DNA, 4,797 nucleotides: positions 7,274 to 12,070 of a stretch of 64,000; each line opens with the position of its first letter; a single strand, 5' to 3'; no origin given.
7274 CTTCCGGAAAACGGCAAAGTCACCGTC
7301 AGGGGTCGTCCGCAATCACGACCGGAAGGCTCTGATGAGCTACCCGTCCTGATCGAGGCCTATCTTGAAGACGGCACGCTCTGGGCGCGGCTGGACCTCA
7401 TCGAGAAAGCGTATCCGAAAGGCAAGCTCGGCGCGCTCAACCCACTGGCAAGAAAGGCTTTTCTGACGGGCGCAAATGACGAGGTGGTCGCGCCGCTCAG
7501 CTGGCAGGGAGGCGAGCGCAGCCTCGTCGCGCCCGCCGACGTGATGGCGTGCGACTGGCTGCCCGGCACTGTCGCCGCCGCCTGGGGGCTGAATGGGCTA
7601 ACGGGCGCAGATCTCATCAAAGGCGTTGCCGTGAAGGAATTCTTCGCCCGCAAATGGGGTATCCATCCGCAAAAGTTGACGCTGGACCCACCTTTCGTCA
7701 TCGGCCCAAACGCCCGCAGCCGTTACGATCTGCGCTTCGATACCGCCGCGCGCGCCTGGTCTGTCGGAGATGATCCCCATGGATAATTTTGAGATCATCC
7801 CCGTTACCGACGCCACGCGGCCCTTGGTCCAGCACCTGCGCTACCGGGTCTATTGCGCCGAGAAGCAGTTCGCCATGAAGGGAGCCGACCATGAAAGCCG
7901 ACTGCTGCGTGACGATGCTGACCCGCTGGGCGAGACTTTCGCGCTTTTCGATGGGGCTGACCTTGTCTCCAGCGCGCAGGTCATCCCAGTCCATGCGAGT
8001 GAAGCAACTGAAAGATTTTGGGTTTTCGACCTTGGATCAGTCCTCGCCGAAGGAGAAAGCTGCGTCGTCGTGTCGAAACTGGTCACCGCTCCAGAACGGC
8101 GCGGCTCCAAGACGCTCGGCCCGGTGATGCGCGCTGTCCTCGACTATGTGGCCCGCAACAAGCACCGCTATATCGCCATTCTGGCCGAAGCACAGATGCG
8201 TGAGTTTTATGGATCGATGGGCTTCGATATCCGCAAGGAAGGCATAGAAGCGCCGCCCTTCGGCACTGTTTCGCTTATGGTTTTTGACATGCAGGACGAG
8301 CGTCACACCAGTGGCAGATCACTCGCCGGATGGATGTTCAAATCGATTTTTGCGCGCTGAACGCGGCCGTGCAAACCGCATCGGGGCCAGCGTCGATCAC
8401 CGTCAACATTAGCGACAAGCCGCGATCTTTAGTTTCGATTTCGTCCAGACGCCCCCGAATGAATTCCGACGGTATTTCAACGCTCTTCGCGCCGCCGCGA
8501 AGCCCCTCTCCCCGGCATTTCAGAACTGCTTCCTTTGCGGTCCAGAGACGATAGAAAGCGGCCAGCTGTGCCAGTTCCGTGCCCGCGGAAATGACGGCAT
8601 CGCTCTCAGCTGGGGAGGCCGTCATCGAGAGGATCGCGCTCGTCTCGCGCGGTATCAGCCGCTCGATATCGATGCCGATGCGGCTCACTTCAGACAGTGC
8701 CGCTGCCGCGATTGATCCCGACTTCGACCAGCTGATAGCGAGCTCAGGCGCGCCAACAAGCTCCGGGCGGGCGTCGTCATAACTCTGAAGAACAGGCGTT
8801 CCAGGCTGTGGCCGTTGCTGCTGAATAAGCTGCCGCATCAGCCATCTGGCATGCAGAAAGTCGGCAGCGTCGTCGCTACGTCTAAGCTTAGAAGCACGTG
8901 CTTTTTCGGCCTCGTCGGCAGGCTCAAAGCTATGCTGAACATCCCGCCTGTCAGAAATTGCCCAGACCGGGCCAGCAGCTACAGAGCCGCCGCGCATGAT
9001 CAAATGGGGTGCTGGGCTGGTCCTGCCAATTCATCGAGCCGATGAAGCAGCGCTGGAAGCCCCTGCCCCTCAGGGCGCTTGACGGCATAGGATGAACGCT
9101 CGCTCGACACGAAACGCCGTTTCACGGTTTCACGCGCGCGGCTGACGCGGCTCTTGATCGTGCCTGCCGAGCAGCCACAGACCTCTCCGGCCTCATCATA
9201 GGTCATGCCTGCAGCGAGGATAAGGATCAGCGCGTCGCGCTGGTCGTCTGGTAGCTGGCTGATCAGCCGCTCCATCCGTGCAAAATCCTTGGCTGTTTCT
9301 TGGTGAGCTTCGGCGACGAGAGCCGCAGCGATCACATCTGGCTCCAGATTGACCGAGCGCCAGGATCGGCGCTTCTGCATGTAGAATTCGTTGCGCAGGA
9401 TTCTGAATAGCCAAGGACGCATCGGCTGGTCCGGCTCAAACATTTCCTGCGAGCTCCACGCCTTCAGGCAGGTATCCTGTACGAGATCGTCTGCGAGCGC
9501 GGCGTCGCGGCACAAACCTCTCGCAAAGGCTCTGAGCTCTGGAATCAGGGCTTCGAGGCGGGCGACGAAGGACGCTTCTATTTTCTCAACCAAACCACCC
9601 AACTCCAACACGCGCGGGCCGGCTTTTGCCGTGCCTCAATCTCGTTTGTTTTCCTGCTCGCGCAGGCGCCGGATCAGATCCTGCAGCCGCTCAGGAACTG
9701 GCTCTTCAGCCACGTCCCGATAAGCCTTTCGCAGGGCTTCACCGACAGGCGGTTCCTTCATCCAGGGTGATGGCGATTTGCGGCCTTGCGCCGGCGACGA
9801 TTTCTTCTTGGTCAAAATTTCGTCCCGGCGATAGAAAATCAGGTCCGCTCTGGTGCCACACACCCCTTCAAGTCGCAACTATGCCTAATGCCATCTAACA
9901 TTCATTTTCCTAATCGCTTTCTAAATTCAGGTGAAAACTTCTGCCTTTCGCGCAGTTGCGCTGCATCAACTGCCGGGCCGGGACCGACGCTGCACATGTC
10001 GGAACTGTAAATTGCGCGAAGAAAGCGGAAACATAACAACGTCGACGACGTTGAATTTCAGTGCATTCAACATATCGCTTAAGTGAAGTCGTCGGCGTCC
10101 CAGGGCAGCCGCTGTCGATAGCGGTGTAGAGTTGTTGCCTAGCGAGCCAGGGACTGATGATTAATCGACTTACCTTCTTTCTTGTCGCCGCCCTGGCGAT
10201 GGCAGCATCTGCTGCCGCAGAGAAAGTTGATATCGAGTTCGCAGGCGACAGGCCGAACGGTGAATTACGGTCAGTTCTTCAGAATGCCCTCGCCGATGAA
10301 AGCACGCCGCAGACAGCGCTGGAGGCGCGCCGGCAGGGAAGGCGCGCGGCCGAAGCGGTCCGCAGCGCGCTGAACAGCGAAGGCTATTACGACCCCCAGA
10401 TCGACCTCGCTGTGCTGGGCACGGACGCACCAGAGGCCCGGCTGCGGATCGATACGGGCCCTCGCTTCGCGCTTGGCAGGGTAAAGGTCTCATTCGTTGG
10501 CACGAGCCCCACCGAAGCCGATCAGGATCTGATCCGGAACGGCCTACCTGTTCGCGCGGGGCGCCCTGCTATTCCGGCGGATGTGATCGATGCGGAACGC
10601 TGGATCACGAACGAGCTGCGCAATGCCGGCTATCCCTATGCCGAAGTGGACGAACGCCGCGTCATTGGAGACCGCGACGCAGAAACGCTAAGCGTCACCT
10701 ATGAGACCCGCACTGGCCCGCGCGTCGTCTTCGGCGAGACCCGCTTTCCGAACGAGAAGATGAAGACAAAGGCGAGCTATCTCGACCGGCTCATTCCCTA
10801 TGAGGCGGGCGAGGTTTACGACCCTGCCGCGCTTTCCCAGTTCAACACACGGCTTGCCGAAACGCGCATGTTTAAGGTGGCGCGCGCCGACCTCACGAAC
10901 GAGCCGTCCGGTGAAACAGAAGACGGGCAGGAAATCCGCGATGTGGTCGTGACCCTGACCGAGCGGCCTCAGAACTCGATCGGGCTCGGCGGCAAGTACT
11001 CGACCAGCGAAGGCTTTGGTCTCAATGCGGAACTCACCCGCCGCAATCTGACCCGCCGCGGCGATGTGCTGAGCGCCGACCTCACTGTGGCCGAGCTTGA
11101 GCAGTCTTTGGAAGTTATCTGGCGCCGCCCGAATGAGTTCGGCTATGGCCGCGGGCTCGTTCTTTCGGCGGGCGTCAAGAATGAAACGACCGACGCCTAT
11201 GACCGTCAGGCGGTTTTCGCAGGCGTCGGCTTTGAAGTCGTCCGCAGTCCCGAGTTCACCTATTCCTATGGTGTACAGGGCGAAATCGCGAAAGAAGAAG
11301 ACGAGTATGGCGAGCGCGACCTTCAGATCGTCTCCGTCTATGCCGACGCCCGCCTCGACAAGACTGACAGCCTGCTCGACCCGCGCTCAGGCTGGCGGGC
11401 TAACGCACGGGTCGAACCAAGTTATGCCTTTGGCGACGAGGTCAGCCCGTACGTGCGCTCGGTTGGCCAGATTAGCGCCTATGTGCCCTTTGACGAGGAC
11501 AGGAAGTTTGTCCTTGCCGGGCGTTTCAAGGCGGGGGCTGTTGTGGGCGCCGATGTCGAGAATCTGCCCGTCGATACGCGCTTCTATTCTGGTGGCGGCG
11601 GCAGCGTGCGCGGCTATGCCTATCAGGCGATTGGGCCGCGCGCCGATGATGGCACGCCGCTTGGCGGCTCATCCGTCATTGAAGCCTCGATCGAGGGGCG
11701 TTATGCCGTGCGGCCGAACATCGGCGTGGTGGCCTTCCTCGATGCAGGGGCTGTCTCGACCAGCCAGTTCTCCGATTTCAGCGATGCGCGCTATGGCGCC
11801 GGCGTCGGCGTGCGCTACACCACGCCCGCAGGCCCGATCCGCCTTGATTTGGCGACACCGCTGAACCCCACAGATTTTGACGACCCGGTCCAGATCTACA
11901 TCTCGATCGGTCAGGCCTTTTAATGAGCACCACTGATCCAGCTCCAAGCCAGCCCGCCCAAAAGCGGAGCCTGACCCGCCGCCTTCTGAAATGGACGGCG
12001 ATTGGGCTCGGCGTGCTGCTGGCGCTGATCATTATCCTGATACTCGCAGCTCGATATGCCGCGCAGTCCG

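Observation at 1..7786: PUFA-synthase-like assembly line with reshuffled domain order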

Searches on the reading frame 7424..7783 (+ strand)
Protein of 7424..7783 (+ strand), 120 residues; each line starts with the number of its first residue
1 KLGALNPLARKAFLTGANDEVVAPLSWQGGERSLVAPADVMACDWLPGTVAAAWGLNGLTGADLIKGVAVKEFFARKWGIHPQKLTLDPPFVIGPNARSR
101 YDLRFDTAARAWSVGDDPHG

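Call 66: search_protein_families(library=pfam, alignment_id=A3, max_evalue=10)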
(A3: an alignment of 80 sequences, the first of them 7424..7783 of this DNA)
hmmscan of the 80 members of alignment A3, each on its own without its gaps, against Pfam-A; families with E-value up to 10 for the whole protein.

A. member 1, window:7424-7783:+ (120 aa): 0 families

B. families by the number of members that match (of 80 scanned): 16 families
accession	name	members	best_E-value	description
PF17194.10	AbiEi_3_N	2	0.023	Transcriptional regulator, AbiEi antitoxin N-terminal domain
PF09048.16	Cro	2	0.069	Cro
PF22989.2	DUF7030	1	0.0067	Domain of unknown function (DUF7030)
PF13652.11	QSregVF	1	0.019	Putative quorum-sensing-regulated virulence factor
PF09580.15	Spore_YhcN_YlaJ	1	0.049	Sporulation lipoprotein YhcN/YlaJ (Spore_YhcN_YlaJ)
PF02843.22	GARS_C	1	0.057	Phosphoribosylglycinamide synthetase, C domain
PF09292.15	Neil1-DNA_bind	1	0.074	Endonuclease VIII-like 1, DNA bind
PF22494.2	choice_anch_I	1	0.097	Choice-of-anchor I domain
PF25536.1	DUF7920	1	0.11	Domain of unknown function (DUF7920)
PF02390.23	Methyltransf_4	1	0.15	Putative methyltransferase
PF20976.2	Pop8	1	0.16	Ribonucleases P/MRP protein subunit Pop8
PF18891.5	FANCL_d3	1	0.17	FANCL UBC-like domain 3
PF15235.11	GRIN_C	1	0.2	G protein-regulated inducer of neurite outgrowth C-terminus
PF18658.7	zf-C2H2_12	1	0.21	Spin-doc zinc-finger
PF06289.16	FlbD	1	0.23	Flagellar and Swarming motility proteins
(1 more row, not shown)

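Call 67: search_solved_structures(query=A3, max_evalue=10, show_alignments=3)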
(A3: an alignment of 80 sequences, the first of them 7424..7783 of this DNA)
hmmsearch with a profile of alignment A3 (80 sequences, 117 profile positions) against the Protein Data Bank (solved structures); distinct sequences matched with E-value up to 10: 0.
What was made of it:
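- Tried and rejected: no PDB sequence hit (call 67).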

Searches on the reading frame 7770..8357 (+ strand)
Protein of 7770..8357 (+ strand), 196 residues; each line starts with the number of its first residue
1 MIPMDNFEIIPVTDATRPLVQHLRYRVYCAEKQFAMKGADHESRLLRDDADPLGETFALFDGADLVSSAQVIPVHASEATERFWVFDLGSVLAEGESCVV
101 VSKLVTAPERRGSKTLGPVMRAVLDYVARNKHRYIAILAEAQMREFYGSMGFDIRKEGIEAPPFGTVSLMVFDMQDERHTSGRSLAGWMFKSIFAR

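Call 10: search_protein_families(library=pfam, proteins=[window:7770-8357:+], max_evalue=1)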
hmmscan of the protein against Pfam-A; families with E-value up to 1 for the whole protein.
window:7770-8357:+ (196 aa): 4 families
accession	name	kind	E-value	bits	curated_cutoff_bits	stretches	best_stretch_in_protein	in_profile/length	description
PF21926.2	FeeM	-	1.2e-12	48.4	27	1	21-165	3-149/158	N-acyl amino acid synthase FeeM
PF13527.13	Acetyltransf_9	-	8.6e-06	26.2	25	1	54-154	41-126/127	Acetyltransferase (GNAT) domain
PF13444.12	Acetyltransf_5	-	0.00066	20.8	22.4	1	23-116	1-97/102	Acetyltransferase (GNAT) domain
PF13508.13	Acetyltransf_7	-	0.17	12.7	27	1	81-153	3-83/84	Acetyltransferase (GNAT) domain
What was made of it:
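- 7770..8360 (+): FeeM-like GNAT N-acyltransferase: 196 aa from ATG 7770, or 193 aa from ATG 7779. It overlaps the megasynthase stop by 17 or 8 nt. Proposed chain-release enzyme. PF21926 FeeM 1.2e-12, 48.4 bits (cutoff 27), full-length match (call 10).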

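Call 11: search_protein_families(library=ncbifam, proteins=[window:7770-8357:+], max_evalue=0.1)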
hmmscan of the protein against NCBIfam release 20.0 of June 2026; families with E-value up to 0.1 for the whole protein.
window:7770-8357:+ (196 aa): 2 families
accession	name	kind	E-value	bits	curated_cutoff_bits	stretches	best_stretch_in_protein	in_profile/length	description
NF052554.1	OrAlActfOlsBRHOCB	equivalog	4.1e-06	26.7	350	1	20-131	22-143/256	L-ornithine N(alpha)-acyltransferase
TIGR03694.1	exosort_acyl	subfamily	0.00061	19.3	111.95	1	7-51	8-52/241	PEP-CTERM/exosortase system-associated acyltransferase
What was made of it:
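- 7770..8360 (+): Weak OlsB hit (call 11).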

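Call 58: search_solved_structures(query=window:7770-8357:+, max_evalue=10, show_alignments=2)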
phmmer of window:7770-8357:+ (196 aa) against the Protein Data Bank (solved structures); distinct sequences matched with E-value up to 10: 0.

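Call 77: search_solved_structures(query=A5, max_evalue=10, show_alignments=2)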
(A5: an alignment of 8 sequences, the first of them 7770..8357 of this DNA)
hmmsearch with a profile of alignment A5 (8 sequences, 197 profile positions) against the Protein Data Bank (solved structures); distinct sequences matched with E-value up to 10: 15.
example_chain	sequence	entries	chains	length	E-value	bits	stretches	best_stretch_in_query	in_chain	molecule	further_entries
7dai_A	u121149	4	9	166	2e-06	30.6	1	59-160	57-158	Serotonin N-acetyltransferase 1, chloroplastic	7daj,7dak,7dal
6k5m_A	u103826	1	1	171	2.1e-06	30.6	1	59-160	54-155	Serotonin N-acetyltransferase 1, chloroplastic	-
5z6n_A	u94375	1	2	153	0.0011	21.7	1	93-153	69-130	Protein ElaA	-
3ec4_A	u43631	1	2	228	0.14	14.9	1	101-161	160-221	Putative Acetyltransferase from the GNAT family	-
1xeb_A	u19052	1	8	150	0.14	14.8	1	94-156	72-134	hypothetical protein PA0115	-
5jph_A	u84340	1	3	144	0.17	14.6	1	96-155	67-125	Acetyltransferase SACOL1063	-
5jq4_A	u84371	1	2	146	0.17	14.5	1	96-155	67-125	Acetyltransferase SACOL1063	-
7l1k_A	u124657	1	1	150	0.2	14.4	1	106-157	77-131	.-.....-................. 30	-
2g0b_A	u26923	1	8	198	0.2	14.3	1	54-154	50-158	FeeM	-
9g8s_C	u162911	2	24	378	0.21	14.3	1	20-79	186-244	Baseplate J family protein | gp65 - Triplex 1a protein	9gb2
2atr_A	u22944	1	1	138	0.4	13.3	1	87-155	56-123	acetyltransferase, GNAT family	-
4e0a_A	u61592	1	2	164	0.42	13.3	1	90-161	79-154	BH1408 protein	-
4f6a_A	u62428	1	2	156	0.8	12.4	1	90-160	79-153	BH1408 protein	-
2r1i_A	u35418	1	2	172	0.9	12.2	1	98-155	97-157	GCN5-related N-acetyltransferase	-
2dxq_A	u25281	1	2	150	1.3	11.7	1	99-162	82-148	Acetyltransferase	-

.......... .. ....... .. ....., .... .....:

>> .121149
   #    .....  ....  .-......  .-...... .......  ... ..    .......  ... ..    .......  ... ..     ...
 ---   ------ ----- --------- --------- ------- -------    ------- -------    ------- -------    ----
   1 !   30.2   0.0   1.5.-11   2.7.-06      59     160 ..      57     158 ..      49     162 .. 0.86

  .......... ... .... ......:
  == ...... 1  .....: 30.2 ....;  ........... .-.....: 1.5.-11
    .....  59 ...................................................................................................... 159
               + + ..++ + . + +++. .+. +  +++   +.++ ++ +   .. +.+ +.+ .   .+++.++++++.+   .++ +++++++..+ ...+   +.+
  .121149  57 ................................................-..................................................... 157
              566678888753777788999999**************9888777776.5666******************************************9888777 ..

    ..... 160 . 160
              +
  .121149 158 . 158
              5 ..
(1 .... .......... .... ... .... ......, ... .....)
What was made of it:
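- Closest known: FeeM / N-acyl amino acid synthases and OlsB-type N-acyltransferases. Different: Similarity to the solved FeeM is marginal (E 0.2, call 77).
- FeeM 2G0B scores only E 0.2 (call 77). The GNAT profile's best solved relative is an acetyl-CoA enzyme (call 77).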

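Call 78: find_related_loci(query=A5, collection=metagenome_contigs, flank=4000)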
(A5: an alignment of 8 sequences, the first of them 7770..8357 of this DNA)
Query A5 (196 aa) in metagenome_contigs; peptide patterns used: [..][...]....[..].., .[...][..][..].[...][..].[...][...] (x = any residue, [..] = any of these).
231 stretches matched a pattern; 7 encode a relative of the query (tblastn E <= 1e-3); 7 distinct loci.
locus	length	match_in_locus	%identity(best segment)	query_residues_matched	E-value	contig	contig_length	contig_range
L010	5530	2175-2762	91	1-196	9e-122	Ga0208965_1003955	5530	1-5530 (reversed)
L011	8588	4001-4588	80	1-196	2e-108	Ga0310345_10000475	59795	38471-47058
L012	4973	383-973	74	1-196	3e-95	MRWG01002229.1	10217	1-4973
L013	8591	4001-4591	70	1-196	3e-90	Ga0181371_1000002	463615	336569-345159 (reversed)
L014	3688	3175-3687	70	1-170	2e-73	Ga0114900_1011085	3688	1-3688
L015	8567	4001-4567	41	8-195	5e-42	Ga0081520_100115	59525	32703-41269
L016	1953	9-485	36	38-196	4e-27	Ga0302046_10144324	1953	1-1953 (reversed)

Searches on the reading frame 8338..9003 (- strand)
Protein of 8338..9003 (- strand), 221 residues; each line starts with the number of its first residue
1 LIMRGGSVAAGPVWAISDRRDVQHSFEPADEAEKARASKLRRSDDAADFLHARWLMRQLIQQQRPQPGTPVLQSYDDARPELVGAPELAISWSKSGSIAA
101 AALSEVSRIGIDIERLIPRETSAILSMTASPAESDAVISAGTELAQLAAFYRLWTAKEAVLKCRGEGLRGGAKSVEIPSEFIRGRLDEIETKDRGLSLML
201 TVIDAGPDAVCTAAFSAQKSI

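Call 10: search_protein_families(library=pfam, proteins=[window:8338-9003:-], max_evalue=1)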
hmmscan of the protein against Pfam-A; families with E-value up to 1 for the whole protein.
window:8338-9003:- (221 aa): 1 family
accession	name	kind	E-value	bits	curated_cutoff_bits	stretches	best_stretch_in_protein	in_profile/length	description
PF01648.25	ACPS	-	4.9e-14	52.8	25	1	108-179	1-78/111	4'-phosphopantetheinyl transferase superfamily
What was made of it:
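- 8338..9003 (-): Sfp-type 4'-phosphopantetheinyl transferase (PfaE equivalent). It is convergent and overlaps the GNAT 3' end by 23 nt. PF01648 4.9e-14 (call 10).
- On PUFA-synthase-like secondary lipid FAS/PKS (Pfa family): Window 8338-9003 (-), PF01648 4.9e-14 (call 10).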

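Call 11: search_protein_families(library=ncbifam, proteins=[window:8338-9003:-], max_evalue=0.1)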
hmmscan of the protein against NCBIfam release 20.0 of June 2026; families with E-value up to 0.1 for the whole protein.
window:8338-9003:- (221 aa): 7 families
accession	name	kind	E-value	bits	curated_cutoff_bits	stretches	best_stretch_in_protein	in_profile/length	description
NF007676.0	PRK10351.1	equivalog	3.3e-16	59.5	174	1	51-167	31-146/195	4'-phosphopantetheinyl transferase AcpT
NF042922.1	4PPT_HetI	equivalog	2.1e-09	37.1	370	1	31-169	42-184/235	4'-phosphopantetheinyl transferase HetI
NF047349.1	4PPT_AusB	equivalog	1.4e-06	27.9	225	1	82-177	75-161/205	aureusimine biosynthesis 4'-phosphopantetheinyl transferase AusB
TIGR00556.1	pantethn_trn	domain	4.1e-05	23.7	45.35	1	107-174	3-74/128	phosphopantetheine--protein transferase domain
NF007604.0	PRK10251.1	equivalog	0.0014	18.2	169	1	90-174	89-171/209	enterobactin synthase subunit EntD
NF011254.0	PRK14660.1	equivalog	0.0039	17.2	195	1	103-173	9-72/125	holo-[acyl-carrier-protein] synthase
NF011250.0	PRK14656.1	equivalog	0.072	13.2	175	0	113-173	15-72/126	holo-[acyl-carrier-protein] synthase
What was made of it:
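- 8338..9003 (-): AcpT and HetI models (call 11).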

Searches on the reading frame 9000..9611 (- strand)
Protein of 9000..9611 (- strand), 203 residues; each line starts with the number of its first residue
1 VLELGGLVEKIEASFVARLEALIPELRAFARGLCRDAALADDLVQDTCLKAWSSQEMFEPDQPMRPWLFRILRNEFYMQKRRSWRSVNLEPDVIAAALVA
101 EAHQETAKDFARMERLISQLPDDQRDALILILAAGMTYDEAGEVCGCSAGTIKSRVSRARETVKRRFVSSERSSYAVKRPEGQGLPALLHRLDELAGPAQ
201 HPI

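Call 10: search_protein_families(library=pfam, proteins=[window:9000-9611:-], max_evalue=1)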
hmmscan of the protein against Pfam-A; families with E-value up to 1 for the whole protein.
window:9000-9611:- (203 aa): 9 families
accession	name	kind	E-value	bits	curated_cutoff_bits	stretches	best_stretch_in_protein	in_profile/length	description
PF04542.20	Sigma70_r2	-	5.1e-16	58.7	24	1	20-85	3-70/71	Sigma-70 region 2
PF08281.18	Sigma70_r4_2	-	4.1e-15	55.6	25.7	1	112-162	3-53/54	Sigma-70, region 4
PF22029.2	PhyR_sigma2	-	3.2e-12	46.7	27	1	20-72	2-54/55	Sigma2 domain of PhyR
PF04545.22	Sigma70_r4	-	9.1e-09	35.1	24.1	1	117-164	2-49/50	Sigma-70, region 4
PF07638.17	Sigma70_ECF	-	0.0013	19.1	21.1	1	112-166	129-182/185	ECF sigma factor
PF13384.12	HTH_23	-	0.0022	18.2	24.6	1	127-158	8-40/50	Homeodomain-like domain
PF13518.12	HTH_28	-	0.026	15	25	1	132-161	9-38/52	Helix-turn-helix domain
PF02001.22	DUF134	-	0.15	13.1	27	1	81-164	7-79/98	Protein of unknown function DUF134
PF13560.12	HTH_31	-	0.23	12.3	27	1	133-168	12-47/64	Helix-turn-helix domain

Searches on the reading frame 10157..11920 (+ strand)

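Call 10: search_protein_families(library=pfam, proteins=[window:10157-11920:+], max_evalue=1)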
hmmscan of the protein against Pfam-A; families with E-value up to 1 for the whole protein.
window:10157-11920:+ (588 aa): 4 families
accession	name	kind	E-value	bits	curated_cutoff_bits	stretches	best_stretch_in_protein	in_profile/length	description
PF01103.29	Omp85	-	1.3e-54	186.3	24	1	297-588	1-325/325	Omp85 superfamily domain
PF07244.20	POTRA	-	4e-12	47.1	21.3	2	110-183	5-75/79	Surface antigen variable number repeat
PF17243.7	POTRA_TamA_1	-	3.6e-06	27.4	26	1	34-99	8-73/74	POTRA domain TamA domain 1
PF04168.17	Alpha-E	-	0.12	12.6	20.8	1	31-75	58-101/294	A predicted alpha-helical domain with a conserved ER motif.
